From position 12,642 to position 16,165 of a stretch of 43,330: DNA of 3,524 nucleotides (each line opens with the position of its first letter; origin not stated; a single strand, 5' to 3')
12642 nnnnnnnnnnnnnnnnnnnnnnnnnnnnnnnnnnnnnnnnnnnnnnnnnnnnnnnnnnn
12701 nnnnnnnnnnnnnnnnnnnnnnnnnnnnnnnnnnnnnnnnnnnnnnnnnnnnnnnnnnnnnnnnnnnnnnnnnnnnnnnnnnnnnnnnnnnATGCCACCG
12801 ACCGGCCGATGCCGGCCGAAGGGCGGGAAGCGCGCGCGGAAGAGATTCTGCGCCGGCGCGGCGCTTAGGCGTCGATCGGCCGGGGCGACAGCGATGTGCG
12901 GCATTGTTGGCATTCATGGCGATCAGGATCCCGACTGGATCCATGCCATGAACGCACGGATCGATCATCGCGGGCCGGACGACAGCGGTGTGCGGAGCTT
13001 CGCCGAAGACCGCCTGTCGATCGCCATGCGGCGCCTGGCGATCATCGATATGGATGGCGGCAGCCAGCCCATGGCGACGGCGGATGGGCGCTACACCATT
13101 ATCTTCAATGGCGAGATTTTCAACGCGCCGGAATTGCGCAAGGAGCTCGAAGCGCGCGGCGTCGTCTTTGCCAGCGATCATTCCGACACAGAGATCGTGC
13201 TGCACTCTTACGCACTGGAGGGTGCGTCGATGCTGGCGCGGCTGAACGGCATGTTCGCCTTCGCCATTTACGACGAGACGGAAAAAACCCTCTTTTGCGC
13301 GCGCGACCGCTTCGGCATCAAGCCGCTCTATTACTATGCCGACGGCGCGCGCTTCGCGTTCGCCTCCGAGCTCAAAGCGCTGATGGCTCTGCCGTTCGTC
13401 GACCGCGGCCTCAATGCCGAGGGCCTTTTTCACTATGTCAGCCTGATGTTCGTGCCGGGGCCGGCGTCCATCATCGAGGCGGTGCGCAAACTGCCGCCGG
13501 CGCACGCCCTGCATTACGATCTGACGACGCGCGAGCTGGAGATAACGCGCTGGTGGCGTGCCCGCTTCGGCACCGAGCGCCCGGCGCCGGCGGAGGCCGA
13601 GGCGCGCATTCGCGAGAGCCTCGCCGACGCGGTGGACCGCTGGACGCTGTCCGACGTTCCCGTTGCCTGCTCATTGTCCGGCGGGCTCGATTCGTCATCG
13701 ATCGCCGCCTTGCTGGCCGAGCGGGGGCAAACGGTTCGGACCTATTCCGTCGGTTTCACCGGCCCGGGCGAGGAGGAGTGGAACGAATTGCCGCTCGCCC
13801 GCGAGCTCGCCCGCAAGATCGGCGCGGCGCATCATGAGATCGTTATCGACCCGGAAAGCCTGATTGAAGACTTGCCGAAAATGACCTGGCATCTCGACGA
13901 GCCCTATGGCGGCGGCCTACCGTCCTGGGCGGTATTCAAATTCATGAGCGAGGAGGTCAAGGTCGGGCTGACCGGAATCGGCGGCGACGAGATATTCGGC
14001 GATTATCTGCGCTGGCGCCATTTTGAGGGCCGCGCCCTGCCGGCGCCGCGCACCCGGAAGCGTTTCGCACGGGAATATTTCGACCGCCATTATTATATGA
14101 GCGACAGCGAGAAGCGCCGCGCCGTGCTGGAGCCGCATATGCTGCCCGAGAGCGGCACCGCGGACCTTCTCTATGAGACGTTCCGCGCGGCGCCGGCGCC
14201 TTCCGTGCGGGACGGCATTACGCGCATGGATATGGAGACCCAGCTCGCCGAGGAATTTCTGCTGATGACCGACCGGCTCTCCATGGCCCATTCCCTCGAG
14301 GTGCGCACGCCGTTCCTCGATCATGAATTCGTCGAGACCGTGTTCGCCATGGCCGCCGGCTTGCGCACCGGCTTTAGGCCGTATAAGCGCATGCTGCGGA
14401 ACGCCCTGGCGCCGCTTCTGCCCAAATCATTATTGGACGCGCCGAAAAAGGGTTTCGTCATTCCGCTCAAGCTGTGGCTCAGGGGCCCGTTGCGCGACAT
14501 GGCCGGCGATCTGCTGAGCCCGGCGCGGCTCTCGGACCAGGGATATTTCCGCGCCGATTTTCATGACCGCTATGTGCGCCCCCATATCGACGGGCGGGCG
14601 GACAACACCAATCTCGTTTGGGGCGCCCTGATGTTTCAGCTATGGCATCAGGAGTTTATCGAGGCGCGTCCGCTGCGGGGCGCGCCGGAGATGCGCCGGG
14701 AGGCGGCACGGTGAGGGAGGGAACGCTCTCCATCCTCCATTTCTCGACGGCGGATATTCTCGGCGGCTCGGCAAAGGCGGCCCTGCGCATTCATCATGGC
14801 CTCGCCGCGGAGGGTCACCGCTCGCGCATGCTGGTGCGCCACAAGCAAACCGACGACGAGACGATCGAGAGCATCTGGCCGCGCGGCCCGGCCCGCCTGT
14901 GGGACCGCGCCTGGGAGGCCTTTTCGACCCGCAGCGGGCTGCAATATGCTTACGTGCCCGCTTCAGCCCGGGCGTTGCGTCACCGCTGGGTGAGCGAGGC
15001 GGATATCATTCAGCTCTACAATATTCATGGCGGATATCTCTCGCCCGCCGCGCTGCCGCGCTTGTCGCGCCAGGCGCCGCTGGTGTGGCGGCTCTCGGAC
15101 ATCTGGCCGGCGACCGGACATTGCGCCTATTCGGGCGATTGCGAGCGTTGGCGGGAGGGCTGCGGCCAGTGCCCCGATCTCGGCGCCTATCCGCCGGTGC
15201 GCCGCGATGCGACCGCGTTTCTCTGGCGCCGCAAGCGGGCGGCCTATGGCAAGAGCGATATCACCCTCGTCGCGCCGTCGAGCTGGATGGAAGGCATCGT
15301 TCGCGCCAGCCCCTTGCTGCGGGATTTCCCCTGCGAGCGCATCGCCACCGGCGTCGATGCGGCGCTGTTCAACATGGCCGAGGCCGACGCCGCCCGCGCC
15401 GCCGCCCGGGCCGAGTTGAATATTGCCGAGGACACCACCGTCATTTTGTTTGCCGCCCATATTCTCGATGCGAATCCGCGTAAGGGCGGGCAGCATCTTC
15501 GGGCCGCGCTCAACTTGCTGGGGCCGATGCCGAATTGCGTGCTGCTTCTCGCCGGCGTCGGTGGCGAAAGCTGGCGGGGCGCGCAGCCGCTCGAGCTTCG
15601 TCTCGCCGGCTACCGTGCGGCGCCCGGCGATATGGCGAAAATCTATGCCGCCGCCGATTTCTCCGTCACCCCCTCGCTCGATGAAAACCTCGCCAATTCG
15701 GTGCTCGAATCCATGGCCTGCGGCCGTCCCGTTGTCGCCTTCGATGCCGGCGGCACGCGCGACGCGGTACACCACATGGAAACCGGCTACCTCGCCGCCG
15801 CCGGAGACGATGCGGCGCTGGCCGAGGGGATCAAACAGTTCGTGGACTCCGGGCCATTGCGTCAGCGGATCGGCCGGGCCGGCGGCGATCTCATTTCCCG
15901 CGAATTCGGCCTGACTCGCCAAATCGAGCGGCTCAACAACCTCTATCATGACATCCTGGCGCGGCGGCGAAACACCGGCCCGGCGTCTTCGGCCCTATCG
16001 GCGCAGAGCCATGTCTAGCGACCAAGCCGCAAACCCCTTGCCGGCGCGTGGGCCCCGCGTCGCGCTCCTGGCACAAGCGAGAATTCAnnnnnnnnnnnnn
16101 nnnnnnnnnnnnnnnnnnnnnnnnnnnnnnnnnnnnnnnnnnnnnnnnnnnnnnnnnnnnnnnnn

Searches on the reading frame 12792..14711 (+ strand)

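Call 30: search_protein_families(library=pfam, proteins=[window:12792-14711:+], max_evalue=0.0001)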
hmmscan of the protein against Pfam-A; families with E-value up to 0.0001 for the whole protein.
window:12792-14711:+ (640 aa): 4 families
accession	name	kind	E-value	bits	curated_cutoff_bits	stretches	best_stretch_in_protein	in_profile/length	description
PF00733.27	Asn_synthase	-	1.7e-79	268.5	21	1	273-620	2-354/354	Asparagine synthase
PF13537.11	GATase_7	-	5.3e-46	156.1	25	1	80-199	2-123/123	Glutamine amidotransferase domain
PF13522.11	GATase_6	-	7.1e-38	130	27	1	62-193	1-130/130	Glutamine amidotransferase domain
PF12481.13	DUF3700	-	9.3e-05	22.4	27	0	146-184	124-162/228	Aluminium induced protein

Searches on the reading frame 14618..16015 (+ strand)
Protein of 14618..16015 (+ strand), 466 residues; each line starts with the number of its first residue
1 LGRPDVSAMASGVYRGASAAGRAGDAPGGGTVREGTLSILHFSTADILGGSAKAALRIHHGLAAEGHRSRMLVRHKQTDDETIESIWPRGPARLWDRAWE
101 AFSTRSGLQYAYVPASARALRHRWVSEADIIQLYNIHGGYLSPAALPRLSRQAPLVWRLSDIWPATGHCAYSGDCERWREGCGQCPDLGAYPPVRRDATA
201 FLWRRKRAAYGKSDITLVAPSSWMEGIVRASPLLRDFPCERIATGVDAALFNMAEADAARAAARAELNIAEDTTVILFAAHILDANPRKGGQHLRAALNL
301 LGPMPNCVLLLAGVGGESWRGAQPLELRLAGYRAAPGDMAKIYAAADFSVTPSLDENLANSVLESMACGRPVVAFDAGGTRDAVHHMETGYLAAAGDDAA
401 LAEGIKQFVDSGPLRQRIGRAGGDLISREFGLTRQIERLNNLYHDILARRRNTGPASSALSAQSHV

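Call 30: search_protein_families(library=pfam, proteins=[window:14618-16015:+], max_evalue=0.0001)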
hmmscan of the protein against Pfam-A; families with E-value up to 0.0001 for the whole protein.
window:14618-16015:+ (466 aa): 4 families
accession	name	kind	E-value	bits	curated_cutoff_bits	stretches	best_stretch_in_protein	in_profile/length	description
PF13692.12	Glyco_trans_1_4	-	2.6e-22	80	27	1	275-409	3-140/142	Glycosyl transferases group 1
PF00534.26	Glycos_transf_1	-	7.3e-22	78.1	26.4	1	262-422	4-169/172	Glycosyl transferases group 1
PF13524.12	Glyco_trans_1_2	-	2.4e-06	28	25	1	314-438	22-141/144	Glycosyl transferase-like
PF13439.12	Glyco_transf_4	-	1.7e-05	25.4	28.5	1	49-248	2-168/170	Glycosyltransferase Family 4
